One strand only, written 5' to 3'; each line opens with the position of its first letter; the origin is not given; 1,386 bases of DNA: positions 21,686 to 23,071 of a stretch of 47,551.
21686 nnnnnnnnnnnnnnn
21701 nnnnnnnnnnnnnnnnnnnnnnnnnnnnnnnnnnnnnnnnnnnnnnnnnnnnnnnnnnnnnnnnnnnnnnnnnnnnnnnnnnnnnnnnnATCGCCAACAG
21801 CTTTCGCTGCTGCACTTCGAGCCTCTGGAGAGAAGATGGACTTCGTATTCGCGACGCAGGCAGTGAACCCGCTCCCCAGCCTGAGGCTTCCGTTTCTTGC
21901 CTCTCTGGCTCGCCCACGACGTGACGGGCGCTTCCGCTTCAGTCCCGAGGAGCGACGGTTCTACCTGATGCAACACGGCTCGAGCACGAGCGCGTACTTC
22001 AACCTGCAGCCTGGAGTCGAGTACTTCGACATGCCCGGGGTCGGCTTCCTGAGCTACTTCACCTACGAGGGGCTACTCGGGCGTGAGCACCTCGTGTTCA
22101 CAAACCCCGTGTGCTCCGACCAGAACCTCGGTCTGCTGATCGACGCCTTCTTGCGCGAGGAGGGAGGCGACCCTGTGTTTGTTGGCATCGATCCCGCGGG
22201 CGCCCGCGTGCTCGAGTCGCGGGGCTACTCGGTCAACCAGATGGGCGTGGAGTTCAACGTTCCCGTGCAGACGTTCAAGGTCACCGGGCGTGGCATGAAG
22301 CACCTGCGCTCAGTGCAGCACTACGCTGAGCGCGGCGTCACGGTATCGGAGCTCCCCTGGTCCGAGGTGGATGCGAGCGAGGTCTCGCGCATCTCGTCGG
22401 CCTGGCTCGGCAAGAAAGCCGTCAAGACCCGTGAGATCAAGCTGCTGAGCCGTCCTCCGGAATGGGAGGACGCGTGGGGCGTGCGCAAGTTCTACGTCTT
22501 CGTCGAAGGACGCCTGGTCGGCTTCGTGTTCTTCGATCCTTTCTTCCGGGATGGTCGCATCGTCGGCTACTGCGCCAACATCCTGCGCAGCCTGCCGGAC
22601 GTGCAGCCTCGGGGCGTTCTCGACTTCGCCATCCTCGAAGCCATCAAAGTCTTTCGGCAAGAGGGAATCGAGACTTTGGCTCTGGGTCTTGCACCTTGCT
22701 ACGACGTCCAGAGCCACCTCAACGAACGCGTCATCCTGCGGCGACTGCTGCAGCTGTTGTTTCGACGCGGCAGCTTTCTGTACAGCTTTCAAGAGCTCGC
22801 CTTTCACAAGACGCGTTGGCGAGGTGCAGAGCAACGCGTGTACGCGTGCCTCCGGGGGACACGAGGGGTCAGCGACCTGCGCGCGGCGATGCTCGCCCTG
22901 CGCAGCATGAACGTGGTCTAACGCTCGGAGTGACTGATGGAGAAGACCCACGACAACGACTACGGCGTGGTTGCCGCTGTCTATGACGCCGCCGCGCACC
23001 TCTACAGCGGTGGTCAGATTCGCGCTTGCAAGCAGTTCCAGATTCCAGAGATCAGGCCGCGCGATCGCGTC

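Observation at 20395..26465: Five-gene operon coupling a flavin monooxygenase, a stand-alone MprF-C-like (DUF2156) transferase and a methyltransferase to an MMPL exporter and an SRPBCC ligand-binding protein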

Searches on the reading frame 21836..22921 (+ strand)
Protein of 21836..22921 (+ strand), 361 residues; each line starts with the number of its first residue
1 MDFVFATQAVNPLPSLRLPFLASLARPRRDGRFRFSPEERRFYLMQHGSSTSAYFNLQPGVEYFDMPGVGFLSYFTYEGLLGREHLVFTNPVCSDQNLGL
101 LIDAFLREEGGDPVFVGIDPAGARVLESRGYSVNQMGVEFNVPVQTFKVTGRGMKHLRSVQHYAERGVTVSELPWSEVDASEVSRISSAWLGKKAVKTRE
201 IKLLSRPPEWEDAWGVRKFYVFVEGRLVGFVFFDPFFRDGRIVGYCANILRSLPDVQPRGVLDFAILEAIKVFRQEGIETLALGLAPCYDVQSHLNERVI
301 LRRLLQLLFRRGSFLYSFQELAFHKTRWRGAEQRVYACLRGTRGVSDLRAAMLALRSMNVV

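Call 4: search_protein_families(library=pfam, proteins=[window:21836-22921:+], max_evalue=0.01)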
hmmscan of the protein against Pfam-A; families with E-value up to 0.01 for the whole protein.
window:21836-22921:+ (361 aa): 1 family
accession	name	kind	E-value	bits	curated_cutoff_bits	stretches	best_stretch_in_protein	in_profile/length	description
PF09924.15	LPG_synthase_C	-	9.3e-44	150.1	27.5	1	43-338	4-297/298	Phosphatidylglycerol lysyltransferase, C-terminal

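Call 6: search_protein_families(library=ncbifam, proteins=[window:21836-22921:+], max_evalue=0.01)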
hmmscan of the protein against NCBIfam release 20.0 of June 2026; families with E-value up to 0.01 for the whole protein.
window:21836-22921:+ (361 aa): 2 families
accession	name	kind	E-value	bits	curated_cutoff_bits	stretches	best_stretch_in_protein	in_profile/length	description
NF033480.1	bifunc_MprF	equivalog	1.2e-20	73.4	600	2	81-194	567-686/841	bifunctional lysylphosphatidylglycerol flippase/synthetase MprF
NF002821.0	PRK02983.1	equivalog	0.0022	16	742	1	109-187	319-398/1102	bifunctional lysylphosphatidylglycerol synthetase/lysine--tRNA ligase LysX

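Call 8: search_solved_structures(query=window:21836-22921:+, max_evalue=1)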
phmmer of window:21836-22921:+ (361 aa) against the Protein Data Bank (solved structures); distinct sequences matched with E-value up to 1: 10.
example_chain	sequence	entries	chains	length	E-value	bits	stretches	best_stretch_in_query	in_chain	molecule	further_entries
4v36_A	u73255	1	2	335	1.5e-15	60.1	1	37-344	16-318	LYSYL-TRNA-DEPENDENT L-YSYL-PHOSPHATIDYLGYCEROL SYNTHASE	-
4v34_A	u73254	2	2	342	1e-09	40.9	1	114-331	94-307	ALANYL-TRNA-DEPENDENT L-ALANYL- PHOPHATIDYLGLYCEROL SYNTHASE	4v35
6lv0_A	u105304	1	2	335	1.2e-09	40.6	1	75-352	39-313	Low pH-inducible protein LpiA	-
5vrv_A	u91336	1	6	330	1.5e-09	40.3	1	75-341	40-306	Protein regulated by acid pH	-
7f47_A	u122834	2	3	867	4.8e-09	38.7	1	78-341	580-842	Hypothetical conserved protein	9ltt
9goe_A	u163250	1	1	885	4.8e-09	38.7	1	125-330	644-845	Phosphatidylglycerol lysyltransferase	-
9j8q_A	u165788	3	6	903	5e-09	38.6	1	125-330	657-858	Phosphatidylglycerol lysyltransferase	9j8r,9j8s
9w51_A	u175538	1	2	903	5e-09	38.6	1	125-330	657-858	Phosphatidylglycerol lysyltransferase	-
9w50_A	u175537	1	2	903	5e-09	38.6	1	125-330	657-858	Phosphatidylglycerol lysyltransferase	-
6lvf_B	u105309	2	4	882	8.5e-09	37.9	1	75-352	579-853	Low pH-inducible protein LpiA | Bifunctional lysylphosphatidylglycerol flippase/synthetase MprF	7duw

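Call 9: find_homologous_proteins(query=window:21836-22921:+, max_evalue=0.00001)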
Query window:21836-22921:+ (361 aa): 77 proteins with E <= 0.00001 among 8000 candidates.
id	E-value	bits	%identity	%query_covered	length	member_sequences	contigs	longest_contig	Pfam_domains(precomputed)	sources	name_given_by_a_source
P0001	3.2e-211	719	99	88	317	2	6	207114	PF09924.16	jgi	jgi:lysylphosphatidylglycerol synthetase-like protein (DUF2156 family)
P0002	3.0e-166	571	68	100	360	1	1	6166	PF09924.16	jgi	jgi:lysylphosphatidylglycerol synthetase-like protein (DUF2156 family)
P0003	9.9e-113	395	53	89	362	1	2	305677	PF09924.16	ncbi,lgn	-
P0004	4.1e-111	389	53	91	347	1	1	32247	PF09924.16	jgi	jgi:lysylphosphatidylglycerol synthetase-like protein (DUF2156 family)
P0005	1.3e-108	381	52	89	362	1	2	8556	PF09924.16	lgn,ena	-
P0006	3.9e-108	380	52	91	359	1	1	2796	PF09924.16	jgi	-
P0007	2.5e-102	360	51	90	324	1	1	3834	PF09924.16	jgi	jgi:lysylphosphatidylglycerol synthetase-like protein (DUF2156 family)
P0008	2.0e-101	357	53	88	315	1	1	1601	PF09924.16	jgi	jgi:lysylphosphatidylglycerol synthetase-like protein (DUF2156 family)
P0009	3.2e-101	357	50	90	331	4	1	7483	PF09924.16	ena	-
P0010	8.5e-101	355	51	90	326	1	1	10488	PF09924.16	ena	-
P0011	1.7e-99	351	51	90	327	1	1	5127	PF09924.16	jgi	-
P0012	8.8e-99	349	44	95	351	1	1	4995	PF09924.16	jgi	-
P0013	2.4e-98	347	48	93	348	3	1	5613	PF09924.16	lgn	-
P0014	1.3e-97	345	50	90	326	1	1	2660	PF09924.16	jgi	jgi:lysylphosphatidylglycerol synthetase-like protein (DUF2156 family)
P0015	3.7e-97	343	48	89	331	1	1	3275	PF09924.16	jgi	jgi:lysylphosphatidylglycerol synthetase-like protein (DUF2156 family)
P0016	3.1e-96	340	48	84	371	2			PF09924.16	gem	-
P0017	3.9e-96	340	49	89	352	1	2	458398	PF09924.16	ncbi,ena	-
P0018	1.4e-95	338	51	83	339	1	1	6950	PF09924.16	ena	-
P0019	1.7e-95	338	49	90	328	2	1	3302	PF09924.16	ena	-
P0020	2.8e-95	337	48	90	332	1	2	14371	PF09924.16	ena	-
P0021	2.0e-94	334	49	88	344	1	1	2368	PF09924.16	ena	-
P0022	2.4e-94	334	48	90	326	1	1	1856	PF09924.16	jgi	jgi:lysylphosphatidylglycerol synthetase-like protein (DUF2156 family)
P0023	5.1e-93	330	49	88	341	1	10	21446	PF09924.16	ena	-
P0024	2.5e-92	328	43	88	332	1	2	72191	PF09924.16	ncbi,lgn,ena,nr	ncbi:MAG: DUF2156 domain-containing protein [Pseudomonadales bacterium]|nr:DUF2156 domain-containing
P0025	5.6e-92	326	44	91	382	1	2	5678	PF09924.16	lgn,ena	-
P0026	3.3e-91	324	48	88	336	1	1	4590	PF09924.16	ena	-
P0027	1.3e-90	322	50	84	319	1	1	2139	PF09924.16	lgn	-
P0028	6.1e-90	320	48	89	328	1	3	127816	PF09924.16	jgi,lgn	-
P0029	1.8e-89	318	42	99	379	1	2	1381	PF09924.16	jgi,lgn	-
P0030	1.3e-88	315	44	88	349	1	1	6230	PF09924.16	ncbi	-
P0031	1.5e-88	315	45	90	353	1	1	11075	PF09924.16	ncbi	-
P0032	3.0e-88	314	47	89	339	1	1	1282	PF09924.16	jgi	jgi:lysylphosphatidylglycerol synthetase-like protein (DUF2156 family)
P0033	8.8e-88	313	43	90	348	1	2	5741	PF09924.16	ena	-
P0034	9.5e-88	312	45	89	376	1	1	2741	PF09924.16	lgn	-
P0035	1.3e-87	312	43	91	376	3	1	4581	PF09924.16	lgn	-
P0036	1.7e-87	312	46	87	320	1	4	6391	PF09924.16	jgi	jgi:lysylphosphatidylglycerol synthetase-like protein (DUF2156 family)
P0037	3.5e-85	304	44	87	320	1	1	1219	PF09924.16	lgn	-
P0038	3.6e-85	304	45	89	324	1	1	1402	PF09924.16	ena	-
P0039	5.7e-81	290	42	91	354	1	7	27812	PF09924.16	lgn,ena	-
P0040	1.1e-80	289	41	98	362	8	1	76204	PF09924.16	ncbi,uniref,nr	ncbi:DUF2156 domain-containing protein [Marinobacter xestospongiae]|uniref:DUF2156 domain-containing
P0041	1.1e-80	289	44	88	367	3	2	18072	PF09924.16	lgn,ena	-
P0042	2.7e-80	288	43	96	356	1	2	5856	PF09924.16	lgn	-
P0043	5.3e-77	277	42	89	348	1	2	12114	PF09924.16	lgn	-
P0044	1.5e-74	269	42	84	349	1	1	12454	PF09924.16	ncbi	-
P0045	1.5e-74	269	41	88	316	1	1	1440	PF09924.16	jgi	jgi:lysylphosphatidylglycerol synthetase-like protein (DUF2156 family)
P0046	2.0e-74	269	40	98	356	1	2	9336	PF09924.16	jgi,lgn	jgi:lysylphosphatidylglycerol synthetase-like protein (DUF2156 family)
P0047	3.1e-74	268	43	88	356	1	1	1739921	PF09924.16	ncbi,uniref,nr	ncbi:DUF2156 domain-containing protein [Marinobacter sp. CHS3-4]|uniref:DUF2156 domain-containing pr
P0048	4.9e-74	267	45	81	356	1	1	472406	PF09924.16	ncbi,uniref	ncbi:DUF2156 domain-containing protein [Marinobacter sp. VGCF2001]|uniref:DUF2156 domain-containing 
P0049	5.4e-74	267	42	90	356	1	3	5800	PF09924.16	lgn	-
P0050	1.6e-73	266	43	87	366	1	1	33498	PF09924.16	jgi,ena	-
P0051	3.1e-73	265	40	86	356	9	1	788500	PF09924.16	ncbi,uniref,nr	ncbi:DUF2156 domain-containing protein [Marinobacter sp. SS5-14b]|uniref:DUF2156 domain-containing p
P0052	4.4e-73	264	42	87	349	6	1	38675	PF09924.16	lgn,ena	-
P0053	4.5e-73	264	42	84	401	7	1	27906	PF09924.16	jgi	-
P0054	5.6e-73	264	40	90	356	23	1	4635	PF09924.16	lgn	-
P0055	2.3e-72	262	41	90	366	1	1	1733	PF09924.16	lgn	-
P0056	1.6e-71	259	42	84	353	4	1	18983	PF09924.16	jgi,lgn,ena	-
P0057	2.0e-71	259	45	81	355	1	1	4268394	PF09924.16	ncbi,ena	-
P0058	2.0e-70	255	41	84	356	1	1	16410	PF09924.16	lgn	-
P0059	4.2e-69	251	42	84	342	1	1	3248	PF09924.16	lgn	-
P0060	6.5e-69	251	39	82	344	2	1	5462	PF09924.16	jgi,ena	-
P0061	9.2e-69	250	41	84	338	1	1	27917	PF09924.16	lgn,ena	-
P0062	1.7e-68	249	40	88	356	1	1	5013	PF09924.16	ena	-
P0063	2.8e-68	248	35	97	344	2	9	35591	PF09924.16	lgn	-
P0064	6.1e-68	247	40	87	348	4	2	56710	PF09924.16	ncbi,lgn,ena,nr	ncbi:MAG: hypothetical protein C9356_17300 [Oleiphilus sp.]|nr:MAG: hypothetical protein C9356_17300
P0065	1.9e-67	246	38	88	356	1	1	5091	PF09924.16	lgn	-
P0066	1.2e-65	240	40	85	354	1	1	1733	PF09924.16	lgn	-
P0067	1.4e-64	236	39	88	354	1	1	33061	PF09924.16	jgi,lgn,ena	-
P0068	3.0e-64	235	38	90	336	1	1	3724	PF09924.16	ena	-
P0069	4.9e-63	231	38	88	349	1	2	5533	PF09924.16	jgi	-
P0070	3.8e-61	225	38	84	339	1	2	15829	PF09924.16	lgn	-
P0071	1.4e-60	223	40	82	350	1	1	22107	PF09924.16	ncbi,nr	ncbi:MAG: DUF2156 domain-containing protein [Gammaproteobacteria bacterium]|nr:MAG: DUF2156 domain-c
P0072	8.3e-57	211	43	65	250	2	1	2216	PF09924.16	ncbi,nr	ncbi:MAG: DUF2156 domain-containing protein, partial [Gammaproteobacteria bacterium]|nr:DUF2156 doma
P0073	7.4e-55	204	38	83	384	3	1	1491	PF09924.16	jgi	jgi:lysylphosphatidylglycerol synthetase-like protein (DUF2156 family)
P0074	1.3e-52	197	38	80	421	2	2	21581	PF09924.16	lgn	-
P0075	3.5e-50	189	36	88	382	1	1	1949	PF09924.16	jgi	jgi:lysylphosphatidylglycerol synthetase-like protein (DUF2156 family)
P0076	8.0e-49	184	38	83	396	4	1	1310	PF09924.16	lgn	-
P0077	1.3e-27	115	30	83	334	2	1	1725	PF09924.16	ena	-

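Call 10: find_encoding_contigs(protein=P0003, flank=10000, max_places=2)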
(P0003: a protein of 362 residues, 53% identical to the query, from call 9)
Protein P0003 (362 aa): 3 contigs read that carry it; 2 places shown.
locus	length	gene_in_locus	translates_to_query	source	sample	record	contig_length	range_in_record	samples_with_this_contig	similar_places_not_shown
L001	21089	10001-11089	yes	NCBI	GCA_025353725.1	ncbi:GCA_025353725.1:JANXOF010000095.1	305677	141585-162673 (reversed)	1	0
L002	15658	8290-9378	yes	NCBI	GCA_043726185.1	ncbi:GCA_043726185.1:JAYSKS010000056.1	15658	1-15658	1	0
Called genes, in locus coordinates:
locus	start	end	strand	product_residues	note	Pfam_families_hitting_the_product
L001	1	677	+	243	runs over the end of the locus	-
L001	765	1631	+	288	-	PF14273:DUF4360 (weak)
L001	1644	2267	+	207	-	-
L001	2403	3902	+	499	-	PF00069:Pkinase, PF07714:PK_Tyr_Ser-Thr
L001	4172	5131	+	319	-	-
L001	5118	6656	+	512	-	PF04885:Stig1 (faint)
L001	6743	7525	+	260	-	-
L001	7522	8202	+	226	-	PF14273:DUF4360 (weak)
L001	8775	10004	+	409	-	-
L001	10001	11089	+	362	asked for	PF09924:LPG_synthase_C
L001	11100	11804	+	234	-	PF01209:Ubie_methyltran (weak), PF00891:Methyltransf_2 (weak), PF13489:Methyltransf_23, PF13847:Methyltransf_31 (weak), PF08241:Methyltransf_11, PF08242:Methyltransf_12, PF13649:Methyltransf_25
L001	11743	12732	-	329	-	PF12146:Hydrolase_4, PF00561:Abhydrolase_1, PF12697:Abhydrolase_6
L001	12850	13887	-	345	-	-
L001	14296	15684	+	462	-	PF16697:Yop-YscD_cpl, PF00498:FHA, PF00158:Sigma54_activat, PF14532:Sigma54_activ_2, PF00004:AAA (weak), PF07728:AAA_5, PF25601:AAA_lid_14, PF02954:HTH_8 (faint)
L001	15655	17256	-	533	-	PF13440:Polysacc_synt_3 (weak)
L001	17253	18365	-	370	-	-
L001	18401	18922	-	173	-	-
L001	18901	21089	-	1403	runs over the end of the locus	PF05567:T4P_PilY1 (weak)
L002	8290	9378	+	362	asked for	PF09924:LPG_synthase_C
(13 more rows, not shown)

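Call 11: find_encoding_contigs(protein=P0040, flank=10000, max_places=2)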
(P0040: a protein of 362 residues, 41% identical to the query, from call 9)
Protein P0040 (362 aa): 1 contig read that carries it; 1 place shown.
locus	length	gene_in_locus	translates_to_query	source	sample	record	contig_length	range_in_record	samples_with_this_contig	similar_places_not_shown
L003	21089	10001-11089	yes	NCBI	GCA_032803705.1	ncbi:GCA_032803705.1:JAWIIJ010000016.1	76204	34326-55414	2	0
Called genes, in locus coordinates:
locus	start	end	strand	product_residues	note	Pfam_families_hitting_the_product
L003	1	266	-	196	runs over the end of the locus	PF03352:Adenine_glyco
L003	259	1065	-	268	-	PF01648:ACPS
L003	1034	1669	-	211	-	PF01243:PNPOx_N, PF10590:PNP_phzG_C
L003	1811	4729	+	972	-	PF05170:AsmA, PF05359:DUF748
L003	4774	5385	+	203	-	PF12917:YfbR-like, PF13023:HD_3, PF01966:HD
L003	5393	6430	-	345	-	PF01145:Band_7, PF13421:Band_7_1 (weak)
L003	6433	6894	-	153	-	-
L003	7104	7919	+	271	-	PF00106:adh_short, PF08659:KR, PF13561:adh_short_C2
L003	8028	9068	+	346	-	PF20966:MASE6, PF00990:GGDEF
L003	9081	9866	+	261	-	PF13230:GATase_4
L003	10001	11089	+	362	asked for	PF09924:LPG_synthase_C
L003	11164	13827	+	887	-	PF13191:AAA_16, PF13401:AAA_22 (weak), PF25873:WHD_MalT, PF17874:TPR_MalT, PF00196:GerE, PF08281:Sigma70_r4_2 (faint)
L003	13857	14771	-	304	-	PF10118:Metal_hydrol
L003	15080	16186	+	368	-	PF12625:Arabinose_bd, PF12833:HTH_18, PF00165:HTH_AraC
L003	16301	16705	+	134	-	PF05154:TM2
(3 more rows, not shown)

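Call 12: find_encoding_contigs(protein=P0017, flank=10000, max_places=2)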
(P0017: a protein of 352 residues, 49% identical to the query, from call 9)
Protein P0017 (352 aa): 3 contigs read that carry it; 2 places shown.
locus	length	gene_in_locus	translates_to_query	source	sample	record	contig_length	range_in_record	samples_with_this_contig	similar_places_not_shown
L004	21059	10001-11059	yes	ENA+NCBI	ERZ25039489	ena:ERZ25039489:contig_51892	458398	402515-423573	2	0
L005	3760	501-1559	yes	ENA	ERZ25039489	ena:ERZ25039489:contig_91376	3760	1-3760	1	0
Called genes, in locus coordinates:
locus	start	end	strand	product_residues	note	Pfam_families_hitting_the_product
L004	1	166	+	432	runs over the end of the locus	-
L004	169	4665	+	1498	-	PF13195:DUF4011, PF13086:AAA_11, PF13245:AAA_19 (faint), PF13086:AAA_11 (weak)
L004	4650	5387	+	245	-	PF13087:AAA_12 (weak), PF18741:MTES_1575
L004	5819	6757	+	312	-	PF03109:ABC1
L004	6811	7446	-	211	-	PF21597:TetR_C_43 (faint), PF00440:TetR_N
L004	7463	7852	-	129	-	-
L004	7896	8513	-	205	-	PF04191:PEMT, PF04140:ICMT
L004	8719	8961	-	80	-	PF00578:AhpC-TSA (weak)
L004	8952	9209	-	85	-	PF09678:Caa3_CtaG (weak)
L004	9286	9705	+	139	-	-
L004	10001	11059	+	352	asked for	PF09924:LPG_synthase_C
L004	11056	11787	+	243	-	PF01209:Ubie_methyltran (weak), PF05175:MTS (faint), PF05724:TPMT (faint), PF13489:Methyltransf_23, PF13847:Methyltransf_31 (weak), PF08241:Methyltransf_11, PF13649:Methyltransf_25, PF08242:Methyltransf_12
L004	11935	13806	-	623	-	PF00872:Transposase_mut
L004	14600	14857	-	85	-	-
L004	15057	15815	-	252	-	PF03441:FAD_binding_7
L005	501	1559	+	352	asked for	PF09924:LPG_synthase_C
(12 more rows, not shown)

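Call 14: find_related_loci(query=A1, collection=genome_contigs, flank=10000)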
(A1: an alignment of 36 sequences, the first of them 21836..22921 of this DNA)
Query A1 (361 aa) in genome_contigs; peptide patterns used: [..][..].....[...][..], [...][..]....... (x = any residue, [..] = any of these).
89 stretches matched a pattern; 46 encode a relative of the query (tblastn E <= 1e-3); 45 distinct loci.
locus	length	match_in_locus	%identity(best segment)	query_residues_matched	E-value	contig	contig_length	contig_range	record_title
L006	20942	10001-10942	43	44-360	9e-99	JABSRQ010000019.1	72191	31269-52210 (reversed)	MAG: Pseudomonadales bacterium isolate DT_90 DT-Pseudomonadales-1_scaffold_19, whole genome shotgun sequence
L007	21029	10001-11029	44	17-361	1e-97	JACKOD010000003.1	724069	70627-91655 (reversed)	MAG: Hahellaceae bacterium isolate HK-STAS-PROT-161 HK-STAS-PROT-161_3, whole genome shotgun sequence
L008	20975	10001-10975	43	35-361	7e-95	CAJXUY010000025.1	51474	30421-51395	MAG TPA_asm: uncultured Oleiphilaceae bacterium isolate SRR3933263_bin.5_MetaBAT_v2.12.1_MAG genome assembly, contig: NO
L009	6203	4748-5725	43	34-361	7e-94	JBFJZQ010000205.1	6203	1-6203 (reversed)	MAG: Oleiphilaceae bacterium isolate Mix_sand19.2022.05.Z.36 k141_2241242_length_6203_cov_6.0000, whole genome shotgun s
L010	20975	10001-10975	43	34-360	7e-92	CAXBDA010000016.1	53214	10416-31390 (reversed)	MAG TPA_asm: uncultured Oleiphilus sp. isolate ERR2762116_binner12_Refined_69 genome assembly, contig: ERZ3422114.917, w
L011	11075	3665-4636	45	13-338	1e-91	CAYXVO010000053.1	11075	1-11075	MAG TPA_asm: uncultured Pseudomonadales bacterium isolate SRP268622_co1_114 genome assembly, contig: NODE_14021_length_1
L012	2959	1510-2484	42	34-360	5e-93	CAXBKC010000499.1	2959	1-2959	MAG TPA_asm: uncultured Oleiphilus sp. isolate ERR2762141_binner13_Refined_12 genome assembly, contig: ERZ3421844.30590,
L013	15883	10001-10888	47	44-338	4e-90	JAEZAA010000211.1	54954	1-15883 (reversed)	MAG: Proteobacteria bacterium isolate OH_CBrB_123 k127_576977, whole genome shotgun sequence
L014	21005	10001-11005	42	32-360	1e-90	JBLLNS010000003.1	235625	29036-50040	MAG: Oleiphilus sp. isolate amkv31 tig00000533, whole genome shotgun sequence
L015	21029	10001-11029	42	10-361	6e-89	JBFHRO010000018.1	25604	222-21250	MAG: Oleiphilaceae bacterium isolate Mix_sand08.2021.06.Z.44 k141_2714256_length_25604_cov_10.0002, whole genome shotgun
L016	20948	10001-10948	45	44-361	1e-88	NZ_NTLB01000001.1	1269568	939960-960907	Mangrovitalea sediminis strain M11-4 Scaffold1_1, whole genome shotgun sequence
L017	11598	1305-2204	45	44-342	2e-86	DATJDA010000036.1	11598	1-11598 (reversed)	MAG TPA_asm: Marinobacter sp. isolate SMAG_U15395 k141_7203, whole genome shotgun sequence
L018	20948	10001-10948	45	44-361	2e-85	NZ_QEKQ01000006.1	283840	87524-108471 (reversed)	Tamilnaduibacter salinus strain DSM 28688 Ga0215713_106, whole genome shotgun sequence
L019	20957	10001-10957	45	41-361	2e-85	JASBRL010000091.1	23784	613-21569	MAG: Marinobacter sp. isolate BWSM_102 k141_811839, whole genome shotgun sequence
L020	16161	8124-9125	42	12-342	3e-85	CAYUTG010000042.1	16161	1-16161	MAG TPA_asm: uncultured Marinobacter sp. isolate SRP187154_co1_347 genome assembly, contig: NODE_4474_length_16161_cov_4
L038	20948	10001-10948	38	43-361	1e-74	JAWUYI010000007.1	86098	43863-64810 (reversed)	MAG: Oleiphilaceae bacterium isolate HBSea_ice_MAG799 BAT.799_549559_flag=0_multi=12.9950_len=86098, whole genome shotgu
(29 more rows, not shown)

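Call 16: find_encoding_contigs(protein=P0002, flank=10000, max_places=2)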
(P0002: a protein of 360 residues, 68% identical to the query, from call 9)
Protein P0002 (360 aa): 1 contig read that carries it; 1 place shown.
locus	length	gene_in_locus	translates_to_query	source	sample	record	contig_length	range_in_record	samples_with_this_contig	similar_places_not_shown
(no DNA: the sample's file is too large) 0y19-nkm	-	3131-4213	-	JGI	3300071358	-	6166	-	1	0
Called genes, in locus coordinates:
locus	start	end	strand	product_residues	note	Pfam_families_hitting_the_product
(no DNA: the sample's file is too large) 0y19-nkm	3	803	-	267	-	?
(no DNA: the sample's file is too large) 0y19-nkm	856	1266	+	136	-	PF03473:MOSC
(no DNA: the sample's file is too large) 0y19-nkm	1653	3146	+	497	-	PF01266:DAO (weak), PF01494:FAD_binding_3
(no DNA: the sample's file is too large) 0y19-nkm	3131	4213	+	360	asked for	PF09924:LPG_synthase_C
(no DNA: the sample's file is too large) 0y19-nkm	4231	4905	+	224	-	PF01135:PCMT (weak), PF01209:Ubie_methyltran (weak), PF02353:CMAS, PF13489:Methyltransf_23, PF13847:Methyltransf_31, PF08241:Methyltransf_11, PF08242:Methyltransf_12, PF13649:Methyltransf_25, +2 more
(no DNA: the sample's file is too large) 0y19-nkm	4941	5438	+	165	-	-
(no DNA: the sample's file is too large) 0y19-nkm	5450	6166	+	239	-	?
